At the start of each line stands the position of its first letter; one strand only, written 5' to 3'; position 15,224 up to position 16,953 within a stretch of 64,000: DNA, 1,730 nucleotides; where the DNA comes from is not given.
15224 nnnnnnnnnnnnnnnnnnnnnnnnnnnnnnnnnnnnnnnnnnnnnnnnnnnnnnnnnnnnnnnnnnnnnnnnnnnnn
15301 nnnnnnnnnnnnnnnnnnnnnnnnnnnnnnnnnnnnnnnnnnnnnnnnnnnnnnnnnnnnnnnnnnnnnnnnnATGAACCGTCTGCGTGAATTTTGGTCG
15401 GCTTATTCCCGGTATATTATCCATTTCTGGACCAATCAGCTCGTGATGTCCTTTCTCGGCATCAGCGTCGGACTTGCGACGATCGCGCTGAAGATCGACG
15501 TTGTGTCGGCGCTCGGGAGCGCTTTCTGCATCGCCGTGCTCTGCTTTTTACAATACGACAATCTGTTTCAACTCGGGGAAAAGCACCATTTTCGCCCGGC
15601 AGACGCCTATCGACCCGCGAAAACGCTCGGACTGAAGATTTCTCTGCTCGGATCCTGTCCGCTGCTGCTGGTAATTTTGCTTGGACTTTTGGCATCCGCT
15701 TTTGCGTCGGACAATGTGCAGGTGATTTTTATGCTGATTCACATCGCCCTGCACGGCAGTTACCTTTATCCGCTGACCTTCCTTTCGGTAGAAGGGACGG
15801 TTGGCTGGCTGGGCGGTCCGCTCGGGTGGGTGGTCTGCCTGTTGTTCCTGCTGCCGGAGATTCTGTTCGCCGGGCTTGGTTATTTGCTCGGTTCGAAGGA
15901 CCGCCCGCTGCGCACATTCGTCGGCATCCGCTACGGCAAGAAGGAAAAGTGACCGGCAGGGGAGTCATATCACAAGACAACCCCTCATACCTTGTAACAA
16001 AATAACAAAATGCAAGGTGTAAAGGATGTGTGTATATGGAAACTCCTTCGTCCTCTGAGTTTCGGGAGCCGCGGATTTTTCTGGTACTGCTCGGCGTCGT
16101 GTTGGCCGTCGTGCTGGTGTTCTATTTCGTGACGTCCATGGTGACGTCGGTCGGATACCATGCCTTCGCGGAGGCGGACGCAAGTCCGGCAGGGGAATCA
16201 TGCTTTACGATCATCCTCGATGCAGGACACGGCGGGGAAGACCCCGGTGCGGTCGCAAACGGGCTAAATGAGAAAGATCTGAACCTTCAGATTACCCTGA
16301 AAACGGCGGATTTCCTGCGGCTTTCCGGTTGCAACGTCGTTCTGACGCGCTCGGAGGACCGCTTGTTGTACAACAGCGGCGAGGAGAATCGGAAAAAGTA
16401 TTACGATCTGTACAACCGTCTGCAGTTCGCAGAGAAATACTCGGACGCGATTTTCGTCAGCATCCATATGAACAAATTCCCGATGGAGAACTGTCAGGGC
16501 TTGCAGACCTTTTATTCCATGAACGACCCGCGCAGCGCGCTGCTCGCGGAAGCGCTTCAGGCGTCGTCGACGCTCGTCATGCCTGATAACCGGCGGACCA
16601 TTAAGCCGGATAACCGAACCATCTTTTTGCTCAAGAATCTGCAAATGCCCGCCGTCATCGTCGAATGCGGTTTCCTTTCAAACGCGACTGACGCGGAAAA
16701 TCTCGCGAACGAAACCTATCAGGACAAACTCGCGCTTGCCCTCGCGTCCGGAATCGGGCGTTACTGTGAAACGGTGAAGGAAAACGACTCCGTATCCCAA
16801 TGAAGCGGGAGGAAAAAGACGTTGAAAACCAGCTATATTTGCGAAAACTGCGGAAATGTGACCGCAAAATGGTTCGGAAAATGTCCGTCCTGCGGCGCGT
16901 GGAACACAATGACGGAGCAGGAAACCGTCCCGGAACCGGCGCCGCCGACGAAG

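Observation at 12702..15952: Minimal synthase-type exopolysaccharide operon: processive GT2 + double cohesin-like surface protein + polytopic membrane protein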

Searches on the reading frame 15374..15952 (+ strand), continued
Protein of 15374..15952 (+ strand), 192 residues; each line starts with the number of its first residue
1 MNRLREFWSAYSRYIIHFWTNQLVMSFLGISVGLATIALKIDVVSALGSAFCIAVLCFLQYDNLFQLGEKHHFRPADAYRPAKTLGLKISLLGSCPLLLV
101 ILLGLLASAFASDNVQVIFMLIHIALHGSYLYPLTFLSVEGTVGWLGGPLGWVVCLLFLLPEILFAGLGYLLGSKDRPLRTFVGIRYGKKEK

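Call 56: find_encoding_contigs(protein=P0187, flank=6000, max_places=4)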
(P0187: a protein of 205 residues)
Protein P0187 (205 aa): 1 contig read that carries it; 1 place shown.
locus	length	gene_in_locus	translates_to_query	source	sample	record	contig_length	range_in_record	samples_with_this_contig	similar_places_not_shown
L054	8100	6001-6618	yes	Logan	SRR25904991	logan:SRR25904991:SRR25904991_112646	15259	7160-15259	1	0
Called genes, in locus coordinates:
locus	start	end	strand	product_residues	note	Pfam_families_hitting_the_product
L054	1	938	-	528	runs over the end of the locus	PF09847:12TM_1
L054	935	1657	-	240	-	PF00005:ABC_tran, PF13304:AAA_21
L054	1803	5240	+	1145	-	PF00149:Metallophos, PF09479:Flg_new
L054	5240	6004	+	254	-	PF00963:Cohesin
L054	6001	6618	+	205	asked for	-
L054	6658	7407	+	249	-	PF01520:Amidase_3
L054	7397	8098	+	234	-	?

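Call 57: find_encoding_contigs(protein=P0188, flank=6000, max_places=4)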
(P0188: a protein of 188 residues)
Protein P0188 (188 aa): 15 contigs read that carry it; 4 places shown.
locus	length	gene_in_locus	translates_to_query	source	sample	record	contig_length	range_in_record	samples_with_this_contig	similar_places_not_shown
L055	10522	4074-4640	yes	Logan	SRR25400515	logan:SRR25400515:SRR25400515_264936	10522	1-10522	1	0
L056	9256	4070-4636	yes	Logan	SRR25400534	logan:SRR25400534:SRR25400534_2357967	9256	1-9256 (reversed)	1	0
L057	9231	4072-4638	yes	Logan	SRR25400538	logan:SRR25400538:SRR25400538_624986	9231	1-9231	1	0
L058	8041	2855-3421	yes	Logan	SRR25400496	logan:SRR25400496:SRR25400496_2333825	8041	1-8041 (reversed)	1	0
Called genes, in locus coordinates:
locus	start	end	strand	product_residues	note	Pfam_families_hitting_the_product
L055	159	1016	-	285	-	-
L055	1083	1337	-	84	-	PF05239:PRC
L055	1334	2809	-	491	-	PF09547:SpoIVA_ATPase, PF20438:SpoIVA_middle, PF20439:SpoIVA_C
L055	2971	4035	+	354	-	PF00365:PFK, PF01513:NAD_kinase (weak)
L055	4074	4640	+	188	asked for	-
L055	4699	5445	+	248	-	PF01520:Amidase_3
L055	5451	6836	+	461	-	PF18073:Zn_ribbon_LapB, PF13481:AAA_25, PF03796:DnaB_C (faint), PF06745:ATPase, PF23442:DUF7125, PF00004:AAA, PF06745:ATPase (weak), PF13541:ChlI (weak)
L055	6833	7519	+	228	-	PF21778:DUF6873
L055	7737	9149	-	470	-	PF00682:HMGL-like, PF02436:PYC_OADA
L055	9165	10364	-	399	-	PF03977:OAD_beta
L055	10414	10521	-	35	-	?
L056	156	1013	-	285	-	-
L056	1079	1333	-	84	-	PF05239:PRC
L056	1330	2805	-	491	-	PF09547:SpoIVA_ATPase, PF20438:SpoIVA_middle, PF20439:SpoIVA_C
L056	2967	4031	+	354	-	PF00365:PFK, PF01513:NAD_kinase (weak)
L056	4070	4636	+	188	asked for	-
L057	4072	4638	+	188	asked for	-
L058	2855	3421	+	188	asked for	-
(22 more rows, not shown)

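Call 58: search_protein_families(library=pfam, proteins=[L054:1803-5240:+, L054:5240-6004:+, L053:1057-2490:+, L009:5865-7004:+, L011:5547-7004:+, L012:5748-7004:+], max_evalue=0.1)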
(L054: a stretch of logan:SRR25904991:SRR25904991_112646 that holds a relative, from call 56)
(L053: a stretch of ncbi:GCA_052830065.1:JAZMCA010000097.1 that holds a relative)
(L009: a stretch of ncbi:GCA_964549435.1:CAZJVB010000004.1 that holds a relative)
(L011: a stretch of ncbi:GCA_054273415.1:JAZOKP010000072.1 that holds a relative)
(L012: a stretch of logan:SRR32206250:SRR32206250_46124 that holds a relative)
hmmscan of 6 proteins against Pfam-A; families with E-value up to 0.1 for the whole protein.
L054:1803-5240:+ (1145 aa): 5 families
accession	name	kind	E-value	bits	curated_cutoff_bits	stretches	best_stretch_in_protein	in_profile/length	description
PF09479.16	Flg_new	-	9.1e-10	39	27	1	1034-1089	10-65/65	Listeria-Bacteroides repeat domain (List_Bact_rpt)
PF00149.33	Metallophos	-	1.5e-09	39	21.5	1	481-679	7-187/191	Calcineurin-like phosphoesterase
PF19077.6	Big_13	-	0.0073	17.2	27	1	242-317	27-99/102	Bacterial Ig-like domain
PF00801.26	PKD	-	0.024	15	23.5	1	256-313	11-76/80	PKD domain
PF17870.6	Insulin_TMD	-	0.085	13.4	33.4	0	1118-1137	22-41/47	Insulin receptor trans-membrane segment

L054:5240-6004:+ (254 aa): 2 families
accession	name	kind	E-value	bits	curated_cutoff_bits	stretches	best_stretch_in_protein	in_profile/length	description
PF00963.24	Cohesin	-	8.7e-11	42.6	24.1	1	39-164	10-132/139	Cohesin domain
PF05454.16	DAG1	-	0.092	12.6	23.3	0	198-251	120-176/290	Dystroglycan (Dystrophin-associated glycoprotein 1)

L053:1057-2490:+ (477 aa): 1 family
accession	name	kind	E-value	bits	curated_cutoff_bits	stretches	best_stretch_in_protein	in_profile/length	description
PF06679.17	DUF1180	-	0.013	16.4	27.7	1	178-275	30-119/167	Membrane protein FAM174-like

L009:5865-7004:+ (379 aa): 3 families
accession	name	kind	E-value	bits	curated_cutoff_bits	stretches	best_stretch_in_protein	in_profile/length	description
PF00963.24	Cohesin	-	3.3e-15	57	24.1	2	202-296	15-105/139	Cohesin domain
PF12175.13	WSS_VP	-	0.0074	16.2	24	1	100-213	85-193/201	White spot syndrome virus structural envelope protein VP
PF22812.1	CR_prot_dom_plant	-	0.073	14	34.1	0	349-377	40-69/71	Plant cysteine-rich protein domain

L011:5547-7004:+ (485 aa): 5 families
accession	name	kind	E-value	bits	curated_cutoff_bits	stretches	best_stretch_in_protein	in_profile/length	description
PF00963.24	Cohesin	-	5e-12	46.6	24.1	2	302-422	8-127/139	Cohesin domain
PF22812.1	CR_prot_dom_plant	-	0.0013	19.5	34.1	1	436-483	22-69/71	Plant cysteine-rich protein domain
PF17870.6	Insulin_TMD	-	0.0076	16.7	33.4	1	450-484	9-43/47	Insulin receptor trans-membrane segment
PF24454.1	DUF7570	-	0.041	14.4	27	0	285-330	25-69/94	Family of unknown function (DUF7570)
PF06024.17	Orf78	-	0.067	13.9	29.4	1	425-484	34-92/101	Orf78 (ac78)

L012:5748-7004:+ (418 aa): 3 families
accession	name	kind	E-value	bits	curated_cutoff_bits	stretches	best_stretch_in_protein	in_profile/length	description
PF00963.24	Cohesin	-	2.6e-09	37.8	24.1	2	36-159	3-115/139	Cohesin domain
PF22812.1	CR_prot_dom_plant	-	0.017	16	34.1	1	376-416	28-69/71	Plant cysteine-rich protein domain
PF17870.6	Insulin_TMD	-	0.017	15.6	33.4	1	384-415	10-42/47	Insulin receptor trans-membrane segment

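Call 60: search_solved_structures(query=A3, max_evalue=1)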
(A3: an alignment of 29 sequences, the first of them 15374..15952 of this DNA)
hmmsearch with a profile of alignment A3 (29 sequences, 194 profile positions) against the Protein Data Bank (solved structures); distinct sequences matched with E-value up to 1: 0.

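Call 85: search_protein_families(library=phrogs, proteins=[window:15374-15952:+, P0196, P0188], max_evalue=0.01)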
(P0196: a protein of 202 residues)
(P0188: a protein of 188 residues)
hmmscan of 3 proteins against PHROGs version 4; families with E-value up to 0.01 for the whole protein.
window:15374-15952:+ (192 aa): 1 family
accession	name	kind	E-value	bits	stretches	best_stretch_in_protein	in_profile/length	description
phrog_21405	-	unknown function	0.0041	18.4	1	102-163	5-64/79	-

P0196 (202 aa): 0 families

P0188 (188 aa): 0 families

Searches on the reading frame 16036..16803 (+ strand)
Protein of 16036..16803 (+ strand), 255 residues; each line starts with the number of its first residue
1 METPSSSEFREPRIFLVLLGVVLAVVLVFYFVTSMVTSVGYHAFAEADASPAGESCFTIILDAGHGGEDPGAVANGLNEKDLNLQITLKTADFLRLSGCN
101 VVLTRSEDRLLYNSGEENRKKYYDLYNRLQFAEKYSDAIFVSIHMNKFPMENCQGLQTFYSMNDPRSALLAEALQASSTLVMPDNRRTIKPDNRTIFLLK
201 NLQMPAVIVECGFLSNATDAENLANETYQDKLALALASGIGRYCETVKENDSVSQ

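Call 33: search_protein_families(library=ncbifam, proteins=[window:16036-16803:+], max_evalue=0.001)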
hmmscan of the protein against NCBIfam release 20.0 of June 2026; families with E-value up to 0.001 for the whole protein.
window:16036-16803:+ (255 aa): 6 families
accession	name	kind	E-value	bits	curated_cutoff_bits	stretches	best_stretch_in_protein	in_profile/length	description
TIGR02883.1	spore_cwlD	equivalog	1.1e-53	182.1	221.55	1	59-243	3-189/189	N-acetylmuramoyl-L-alanine amidase CwlD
NF007652.1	PRK10319.1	equivalog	5.7e-18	65.2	400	2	57-172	58-163/291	N-acetylmuramoyl-L-alanine amidase AmiA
NF007751.0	PRK10431.1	equivalog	1.3e-15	56.9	532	2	190-244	362-416/445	N-acetylmuramoyl-L-alanine amidase AmiB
NF038267.1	amidase_AmiC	exception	1.5e-13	50.2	700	1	55-159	185-279/407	N-acetylmuramoyl-L-alanine amidase AmiC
NF038140.1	amidase_Rv3717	exception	3e-08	33.4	335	1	72-244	60-231/233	Rv3717 family N-acetylmuramoyl-L-alanine amidase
NF050040.1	horm_taper_TftA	equivalog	3.9e-05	22.5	500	1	134-249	71-189/450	hormogonium tapered terminus morphoprotein TftA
